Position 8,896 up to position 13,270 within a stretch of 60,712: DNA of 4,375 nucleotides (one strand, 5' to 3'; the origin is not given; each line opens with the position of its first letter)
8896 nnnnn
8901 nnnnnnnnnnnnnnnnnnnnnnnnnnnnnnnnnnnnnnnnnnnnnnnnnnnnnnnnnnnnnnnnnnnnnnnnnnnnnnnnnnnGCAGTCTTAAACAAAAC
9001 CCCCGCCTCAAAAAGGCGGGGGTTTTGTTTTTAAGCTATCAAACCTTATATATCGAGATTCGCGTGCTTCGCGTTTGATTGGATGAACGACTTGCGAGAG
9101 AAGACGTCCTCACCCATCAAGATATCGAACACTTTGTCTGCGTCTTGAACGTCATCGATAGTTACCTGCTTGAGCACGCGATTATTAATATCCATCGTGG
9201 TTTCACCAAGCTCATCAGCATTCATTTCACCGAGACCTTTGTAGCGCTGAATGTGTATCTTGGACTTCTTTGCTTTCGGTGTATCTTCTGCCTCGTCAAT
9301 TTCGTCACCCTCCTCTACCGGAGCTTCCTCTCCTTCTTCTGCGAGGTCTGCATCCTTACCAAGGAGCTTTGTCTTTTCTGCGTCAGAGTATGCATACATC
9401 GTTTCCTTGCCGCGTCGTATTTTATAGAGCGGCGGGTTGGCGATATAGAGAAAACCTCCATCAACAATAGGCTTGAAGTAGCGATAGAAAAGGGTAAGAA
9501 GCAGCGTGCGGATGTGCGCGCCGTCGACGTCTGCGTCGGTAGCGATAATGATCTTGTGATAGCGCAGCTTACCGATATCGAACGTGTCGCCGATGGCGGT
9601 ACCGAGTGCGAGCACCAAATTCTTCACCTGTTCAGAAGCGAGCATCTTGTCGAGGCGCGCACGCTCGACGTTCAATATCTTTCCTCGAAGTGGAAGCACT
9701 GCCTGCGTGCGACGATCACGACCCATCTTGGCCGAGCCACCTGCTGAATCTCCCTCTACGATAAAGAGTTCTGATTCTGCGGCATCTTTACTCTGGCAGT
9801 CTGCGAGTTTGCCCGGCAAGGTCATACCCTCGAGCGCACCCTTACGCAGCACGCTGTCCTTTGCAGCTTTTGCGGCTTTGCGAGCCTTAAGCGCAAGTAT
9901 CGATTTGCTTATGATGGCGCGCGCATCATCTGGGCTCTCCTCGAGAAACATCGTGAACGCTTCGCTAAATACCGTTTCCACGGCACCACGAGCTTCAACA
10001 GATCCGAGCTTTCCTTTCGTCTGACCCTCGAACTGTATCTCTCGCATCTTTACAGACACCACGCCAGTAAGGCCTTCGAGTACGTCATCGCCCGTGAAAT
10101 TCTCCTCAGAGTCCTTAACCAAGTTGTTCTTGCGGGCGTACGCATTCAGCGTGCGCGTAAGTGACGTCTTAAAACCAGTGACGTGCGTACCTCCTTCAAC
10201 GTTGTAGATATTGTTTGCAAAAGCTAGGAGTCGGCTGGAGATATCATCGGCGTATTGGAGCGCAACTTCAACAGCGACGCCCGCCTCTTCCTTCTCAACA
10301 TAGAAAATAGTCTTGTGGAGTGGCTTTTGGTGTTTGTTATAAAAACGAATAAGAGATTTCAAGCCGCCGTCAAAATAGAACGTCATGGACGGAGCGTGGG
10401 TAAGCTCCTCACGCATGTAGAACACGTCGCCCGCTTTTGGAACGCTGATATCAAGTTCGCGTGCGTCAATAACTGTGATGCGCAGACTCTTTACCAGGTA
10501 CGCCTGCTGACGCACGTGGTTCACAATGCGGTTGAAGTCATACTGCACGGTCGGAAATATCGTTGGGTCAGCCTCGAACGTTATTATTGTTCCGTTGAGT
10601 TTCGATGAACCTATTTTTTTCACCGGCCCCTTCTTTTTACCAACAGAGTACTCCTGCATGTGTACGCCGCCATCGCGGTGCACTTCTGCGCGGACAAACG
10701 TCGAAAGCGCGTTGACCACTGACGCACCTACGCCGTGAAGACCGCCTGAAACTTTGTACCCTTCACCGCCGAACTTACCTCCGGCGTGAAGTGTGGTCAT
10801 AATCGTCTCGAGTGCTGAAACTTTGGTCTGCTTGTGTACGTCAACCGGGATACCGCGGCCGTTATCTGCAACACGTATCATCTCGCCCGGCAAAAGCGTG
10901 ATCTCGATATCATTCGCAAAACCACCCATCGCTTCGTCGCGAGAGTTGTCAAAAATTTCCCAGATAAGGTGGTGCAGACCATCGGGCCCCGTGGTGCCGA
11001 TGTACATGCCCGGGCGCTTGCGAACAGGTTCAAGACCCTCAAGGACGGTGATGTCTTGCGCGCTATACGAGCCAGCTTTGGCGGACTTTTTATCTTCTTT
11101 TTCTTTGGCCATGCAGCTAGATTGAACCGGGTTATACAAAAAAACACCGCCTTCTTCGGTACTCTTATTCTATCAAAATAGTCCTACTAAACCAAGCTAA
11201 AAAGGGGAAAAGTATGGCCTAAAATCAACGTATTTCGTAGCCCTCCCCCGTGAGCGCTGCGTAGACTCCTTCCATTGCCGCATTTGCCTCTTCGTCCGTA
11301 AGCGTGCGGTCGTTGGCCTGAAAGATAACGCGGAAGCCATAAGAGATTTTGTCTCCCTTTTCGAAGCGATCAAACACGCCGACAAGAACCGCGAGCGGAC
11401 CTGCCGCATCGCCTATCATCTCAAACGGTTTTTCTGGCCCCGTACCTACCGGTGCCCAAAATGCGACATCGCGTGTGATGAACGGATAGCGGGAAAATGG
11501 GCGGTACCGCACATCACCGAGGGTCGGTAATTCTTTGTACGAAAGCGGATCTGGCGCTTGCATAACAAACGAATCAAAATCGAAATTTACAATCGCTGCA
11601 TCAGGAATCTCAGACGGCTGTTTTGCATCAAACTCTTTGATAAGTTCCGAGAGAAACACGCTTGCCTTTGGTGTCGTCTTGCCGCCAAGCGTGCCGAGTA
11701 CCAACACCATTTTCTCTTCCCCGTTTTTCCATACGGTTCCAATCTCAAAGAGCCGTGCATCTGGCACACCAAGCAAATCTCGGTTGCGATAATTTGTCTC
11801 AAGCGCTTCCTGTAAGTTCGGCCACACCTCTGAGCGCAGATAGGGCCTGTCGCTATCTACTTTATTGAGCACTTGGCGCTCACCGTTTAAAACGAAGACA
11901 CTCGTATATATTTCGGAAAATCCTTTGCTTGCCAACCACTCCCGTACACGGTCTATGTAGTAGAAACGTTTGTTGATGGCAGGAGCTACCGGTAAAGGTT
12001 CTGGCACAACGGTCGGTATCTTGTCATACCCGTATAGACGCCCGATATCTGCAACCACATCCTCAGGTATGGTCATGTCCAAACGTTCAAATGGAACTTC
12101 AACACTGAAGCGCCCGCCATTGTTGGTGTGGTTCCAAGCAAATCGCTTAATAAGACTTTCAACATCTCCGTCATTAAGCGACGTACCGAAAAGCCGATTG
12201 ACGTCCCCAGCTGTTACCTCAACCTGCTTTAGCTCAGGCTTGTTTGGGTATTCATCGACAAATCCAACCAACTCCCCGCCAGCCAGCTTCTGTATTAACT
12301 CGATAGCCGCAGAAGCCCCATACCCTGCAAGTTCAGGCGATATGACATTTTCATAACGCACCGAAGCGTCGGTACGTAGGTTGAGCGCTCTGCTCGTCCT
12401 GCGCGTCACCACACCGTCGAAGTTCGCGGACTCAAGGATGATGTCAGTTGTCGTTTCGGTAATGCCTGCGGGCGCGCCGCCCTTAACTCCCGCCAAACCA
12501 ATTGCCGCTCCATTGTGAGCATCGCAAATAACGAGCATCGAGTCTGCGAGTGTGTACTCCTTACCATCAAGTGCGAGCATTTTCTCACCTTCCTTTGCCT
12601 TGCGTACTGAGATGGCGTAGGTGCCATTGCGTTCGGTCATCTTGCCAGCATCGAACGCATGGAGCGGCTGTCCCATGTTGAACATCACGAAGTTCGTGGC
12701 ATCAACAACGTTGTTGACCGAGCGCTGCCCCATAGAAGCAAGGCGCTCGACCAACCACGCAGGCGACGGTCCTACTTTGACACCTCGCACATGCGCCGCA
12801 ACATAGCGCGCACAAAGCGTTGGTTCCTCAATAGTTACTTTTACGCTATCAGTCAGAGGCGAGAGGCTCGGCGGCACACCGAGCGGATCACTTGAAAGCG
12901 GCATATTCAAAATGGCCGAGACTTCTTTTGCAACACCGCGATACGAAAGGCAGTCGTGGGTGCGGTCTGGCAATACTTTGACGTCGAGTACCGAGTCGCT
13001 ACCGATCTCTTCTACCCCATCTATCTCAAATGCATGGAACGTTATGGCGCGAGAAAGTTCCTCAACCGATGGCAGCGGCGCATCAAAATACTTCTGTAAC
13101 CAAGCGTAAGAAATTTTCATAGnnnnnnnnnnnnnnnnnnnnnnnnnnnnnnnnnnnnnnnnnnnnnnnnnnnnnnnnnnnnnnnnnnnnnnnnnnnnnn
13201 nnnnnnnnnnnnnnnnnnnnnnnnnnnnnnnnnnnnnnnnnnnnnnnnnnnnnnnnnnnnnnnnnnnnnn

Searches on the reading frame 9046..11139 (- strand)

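Call 70: search_protein_families(library=pfam, proteins=[window:9046-11139:-])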
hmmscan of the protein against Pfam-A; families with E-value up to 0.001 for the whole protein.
window:9046-11139:- (697 aa): 4 families
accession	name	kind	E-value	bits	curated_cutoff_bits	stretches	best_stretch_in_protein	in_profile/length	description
PF00204.31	DNA_gyraseB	-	9.7e-56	188.4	27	1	259-428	1-172/173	DNA gyrase B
PF00986.26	DNA_gyraseB_C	-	9.1e-26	90.2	29.8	1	625-687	1-63/63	DNA gyrase B subunit, carboxyl terminus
PF01751.28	Toprim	-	2.2e-17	63.5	23.1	1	457-565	1-92/96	Toprim domain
PF02518.31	HATPase_c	-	2.4e-12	47.7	26.4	1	52-189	3-106/111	Histidine kinase-, DNA gyrase B-, and HSP90-like ATPase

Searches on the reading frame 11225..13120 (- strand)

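Call 70: search_protein_families(library=pfam, proteins=[window:11225-13120:-])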
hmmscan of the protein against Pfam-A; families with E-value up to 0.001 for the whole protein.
window:11225-13120:- (631 aa): 4 families
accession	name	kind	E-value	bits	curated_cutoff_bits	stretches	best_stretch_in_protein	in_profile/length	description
PF03483.22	B3_4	-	4.3e-57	192.9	29.3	1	103-281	2-174/174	B3/4 domain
PF03147.19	FDX-ACB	-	6.6e-13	49.4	31.1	1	543-628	1-91/94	Ferredoxin-fold anticodon binding domain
PF03484.21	B5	-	2.6e-12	47.2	28.6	1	300-365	1-67/67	tRNA synthetase B5 domain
PF17759.6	tRNA_synthFbeta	-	1.2e-08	35.2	22.4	1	368-470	1-118/214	Phenylalanyl tRNA synthetase beta chain CLM domain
